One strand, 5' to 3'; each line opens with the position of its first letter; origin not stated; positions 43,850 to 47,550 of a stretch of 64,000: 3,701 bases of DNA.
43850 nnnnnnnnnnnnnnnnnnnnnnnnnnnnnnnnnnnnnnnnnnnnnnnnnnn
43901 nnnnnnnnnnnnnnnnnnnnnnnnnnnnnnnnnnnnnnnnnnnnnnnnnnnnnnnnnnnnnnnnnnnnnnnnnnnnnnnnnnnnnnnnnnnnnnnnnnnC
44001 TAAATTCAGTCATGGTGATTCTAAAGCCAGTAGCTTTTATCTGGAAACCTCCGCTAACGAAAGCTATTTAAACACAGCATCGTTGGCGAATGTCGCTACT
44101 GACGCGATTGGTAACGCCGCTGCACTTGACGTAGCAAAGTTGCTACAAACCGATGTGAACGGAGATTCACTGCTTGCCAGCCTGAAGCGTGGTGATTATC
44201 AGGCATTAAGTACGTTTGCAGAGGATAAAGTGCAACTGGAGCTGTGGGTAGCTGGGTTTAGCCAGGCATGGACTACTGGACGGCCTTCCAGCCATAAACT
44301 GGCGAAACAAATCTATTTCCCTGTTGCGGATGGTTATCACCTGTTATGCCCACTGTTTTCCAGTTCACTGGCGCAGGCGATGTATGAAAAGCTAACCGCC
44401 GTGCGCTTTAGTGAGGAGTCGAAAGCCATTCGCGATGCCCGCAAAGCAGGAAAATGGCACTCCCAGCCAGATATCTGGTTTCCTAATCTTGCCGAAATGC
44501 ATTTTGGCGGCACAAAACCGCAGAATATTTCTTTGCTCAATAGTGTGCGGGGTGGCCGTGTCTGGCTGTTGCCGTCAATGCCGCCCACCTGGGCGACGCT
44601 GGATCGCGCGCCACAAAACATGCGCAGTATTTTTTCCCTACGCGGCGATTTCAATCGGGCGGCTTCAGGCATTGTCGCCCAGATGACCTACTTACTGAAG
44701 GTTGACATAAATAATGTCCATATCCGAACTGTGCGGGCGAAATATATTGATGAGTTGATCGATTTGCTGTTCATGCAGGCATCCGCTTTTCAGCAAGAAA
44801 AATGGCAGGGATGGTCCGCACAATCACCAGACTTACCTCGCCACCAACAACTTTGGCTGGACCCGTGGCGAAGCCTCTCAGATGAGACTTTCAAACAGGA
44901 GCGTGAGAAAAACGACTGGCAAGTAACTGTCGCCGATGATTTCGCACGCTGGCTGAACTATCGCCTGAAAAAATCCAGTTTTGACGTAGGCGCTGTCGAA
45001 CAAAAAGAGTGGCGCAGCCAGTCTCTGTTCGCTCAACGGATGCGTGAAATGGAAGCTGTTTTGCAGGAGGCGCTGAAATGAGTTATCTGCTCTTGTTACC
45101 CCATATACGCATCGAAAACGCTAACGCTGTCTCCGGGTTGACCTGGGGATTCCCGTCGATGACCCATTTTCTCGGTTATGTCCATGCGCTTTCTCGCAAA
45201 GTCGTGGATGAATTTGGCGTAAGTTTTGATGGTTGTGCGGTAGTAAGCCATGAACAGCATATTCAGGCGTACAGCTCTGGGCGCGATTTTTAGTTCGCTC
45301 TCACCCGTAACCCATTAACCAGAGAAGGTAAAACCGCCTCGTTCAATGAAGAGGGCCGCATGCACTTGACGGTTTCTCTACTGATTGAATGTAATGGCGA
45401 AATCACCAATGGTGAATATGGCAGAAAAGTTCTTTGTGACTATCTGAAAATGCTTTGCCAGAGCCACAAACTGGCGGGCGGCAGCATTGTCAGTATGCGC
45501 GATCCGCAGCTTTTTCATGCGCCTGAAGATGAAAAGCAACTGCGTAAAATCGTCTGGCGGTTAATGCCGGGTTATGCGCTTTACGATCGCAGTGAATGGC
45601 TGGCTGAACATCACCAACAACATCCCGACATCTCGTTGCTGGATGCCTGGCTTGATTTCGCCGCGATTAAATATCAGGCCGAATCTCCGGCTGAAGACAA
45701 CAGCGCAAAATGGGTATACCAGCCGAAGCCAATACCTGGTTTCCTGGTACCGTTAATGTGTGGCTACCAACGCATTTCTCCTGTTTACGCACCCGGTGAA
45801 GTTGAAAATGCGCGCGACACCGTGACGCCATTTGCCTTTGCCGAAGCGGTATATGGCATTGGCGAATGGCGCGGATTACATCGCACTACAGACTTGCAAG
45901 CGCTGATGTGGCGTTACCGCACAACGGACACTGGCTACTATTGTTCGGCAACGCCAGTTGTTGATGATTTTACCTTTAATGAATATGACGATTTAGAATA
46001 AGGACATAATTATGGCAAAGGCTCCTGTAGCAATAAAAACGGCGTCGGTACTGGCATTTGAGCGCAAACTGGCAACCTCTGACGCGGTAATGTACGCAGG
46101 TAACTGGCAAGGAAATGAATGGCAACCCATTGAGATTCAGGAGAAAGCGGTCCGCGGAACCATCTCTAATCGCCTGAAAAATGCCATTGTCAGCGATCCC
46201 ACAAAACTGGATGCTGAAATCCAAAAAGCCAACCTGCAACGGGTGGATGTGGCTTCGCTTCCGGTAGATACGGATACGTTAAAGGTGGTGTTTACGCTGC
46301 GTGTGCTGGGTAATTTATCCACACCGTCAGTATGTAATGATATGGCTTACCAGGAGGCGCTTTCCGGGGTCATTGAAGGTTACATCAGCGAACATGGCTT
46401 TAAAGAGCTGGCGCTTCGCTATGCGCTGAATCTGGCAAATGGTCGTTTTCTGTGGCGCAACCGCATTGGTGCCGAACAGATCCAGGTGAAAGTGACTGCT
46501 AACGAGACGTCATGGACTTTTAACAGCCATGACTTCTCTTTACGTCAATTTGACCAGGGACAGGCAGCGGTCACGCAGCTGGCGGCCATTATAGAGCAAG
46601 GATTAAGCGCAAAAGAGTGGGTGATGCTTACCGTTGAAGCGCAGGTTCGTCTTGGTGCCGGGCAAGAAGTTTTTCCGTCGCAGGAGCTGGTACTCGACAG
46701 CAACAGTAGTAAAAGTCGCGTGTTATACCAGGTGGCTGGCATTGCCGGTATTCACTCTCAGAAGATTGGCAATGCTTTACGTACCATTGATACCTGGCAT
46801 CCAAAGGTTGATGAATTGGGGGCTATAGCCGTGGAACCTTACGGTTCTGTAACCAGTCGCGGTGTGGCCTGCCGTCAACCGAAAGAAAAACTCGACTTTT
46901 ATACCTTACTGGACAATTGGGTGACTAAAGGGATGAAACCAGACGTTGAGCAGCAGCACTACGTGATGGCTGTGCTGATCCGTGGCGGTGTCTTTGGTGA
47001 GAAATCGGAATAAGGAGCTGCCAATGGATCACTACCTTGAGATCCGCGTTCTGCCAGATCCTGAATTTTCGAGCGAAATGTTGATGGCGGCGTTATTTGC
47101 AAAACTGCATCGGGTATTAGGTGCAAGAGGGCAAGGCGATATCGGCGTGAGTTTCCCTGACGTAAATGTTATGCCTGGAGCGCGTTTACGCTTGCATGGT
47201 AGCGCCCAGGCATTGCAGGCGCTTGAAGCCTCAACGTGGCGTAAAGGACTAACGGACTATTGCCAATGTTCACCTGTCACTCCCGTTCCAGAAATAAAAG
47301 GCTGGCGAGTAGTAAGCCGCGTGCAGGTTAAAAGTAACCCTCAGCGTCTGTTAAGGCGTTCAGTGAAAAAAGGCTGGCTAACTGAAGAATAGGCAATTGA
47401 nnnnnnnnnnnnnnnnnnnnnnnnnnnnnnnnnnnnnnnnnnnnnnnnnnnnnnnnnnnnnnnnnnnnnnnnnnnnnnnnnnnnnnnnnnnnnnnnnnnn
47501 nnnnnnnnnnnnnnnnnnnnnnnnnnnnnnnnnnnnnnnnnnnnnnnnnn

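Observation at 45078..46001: csy2 (cas5f) carries a single in-frame amber codon with intact homology on both sides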

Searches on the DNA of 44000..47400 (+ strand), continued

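Call 35: get_annotated_region(hit=H16, flank=6000)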
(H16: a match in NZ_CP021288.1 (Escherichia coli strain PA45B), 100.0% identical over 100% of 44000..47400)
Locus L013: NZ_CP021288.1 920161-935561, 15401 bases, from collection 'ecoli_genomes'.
description: Escherichia coli strain PA45B chromosome, complete genome
organism: Escherichia coli strain PA45B (NCBI taxid 562)
replicon: chromosome; assembly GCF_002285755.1
host: Homo sapiens; source: -; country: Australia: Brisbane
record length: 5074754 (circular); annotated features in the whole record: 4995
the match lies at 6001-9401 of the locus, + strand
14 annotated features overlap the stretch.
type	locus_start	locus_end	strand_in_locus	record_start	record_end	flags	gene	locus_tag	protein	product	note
CDS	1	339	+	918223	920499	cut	clpA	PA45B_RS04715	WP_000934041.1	ATP-dependent Clp protease ATP-binding subunit ClpA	-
direct_repeat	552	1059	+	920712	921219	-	-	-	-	CRISPR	-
CDS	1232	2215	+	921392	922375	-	cas1f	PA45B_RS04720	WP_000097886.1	type I-F CRISPR-associated endonuclease Cas1f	-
CDS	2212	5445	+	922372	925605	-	cas3f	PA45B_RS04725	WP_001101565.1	type I-F CRISPR-associated helicase Cas3f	-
CDS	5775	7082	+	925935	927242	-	csy1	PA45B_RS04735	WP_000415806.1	type I-F CRISPR-associated protein Csy1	-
CDS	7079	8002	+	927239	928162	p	csy2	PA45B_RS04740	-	type I-F CRISPR-associated protein Csy2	internal stop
CDS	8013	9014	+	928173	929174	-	csy3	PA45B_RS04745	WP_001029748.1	type I-F CRISPR-associated protein Csy3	-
CDS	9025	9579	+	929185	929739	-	cas6f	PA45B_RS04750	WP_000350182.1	type I-F CRISPR-associated endoribonuclease Cas6/Csy4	-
tRNA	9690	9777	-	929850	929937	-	-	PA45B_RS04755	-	tRNA-Ser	-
direct_repeat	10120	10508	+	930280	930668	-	-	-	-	CRISPR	-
CDS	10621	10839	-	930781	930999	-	infA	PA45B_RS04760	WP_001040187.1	translation initiation factor IF-1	-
CDS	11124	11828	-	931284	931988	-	aat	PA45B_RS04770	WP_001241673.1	leucyl/phenylalanyl-tRNA--protein transferase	-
CDS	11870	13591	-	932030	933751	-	cydC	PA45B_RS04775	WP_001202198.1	heme ABC transporter ATP-binding protein/permease CydC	-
CDS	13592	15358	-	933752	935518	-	cydD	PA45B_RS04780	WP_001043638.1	heme ABC transporter permease/ATP-binding protein CydD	-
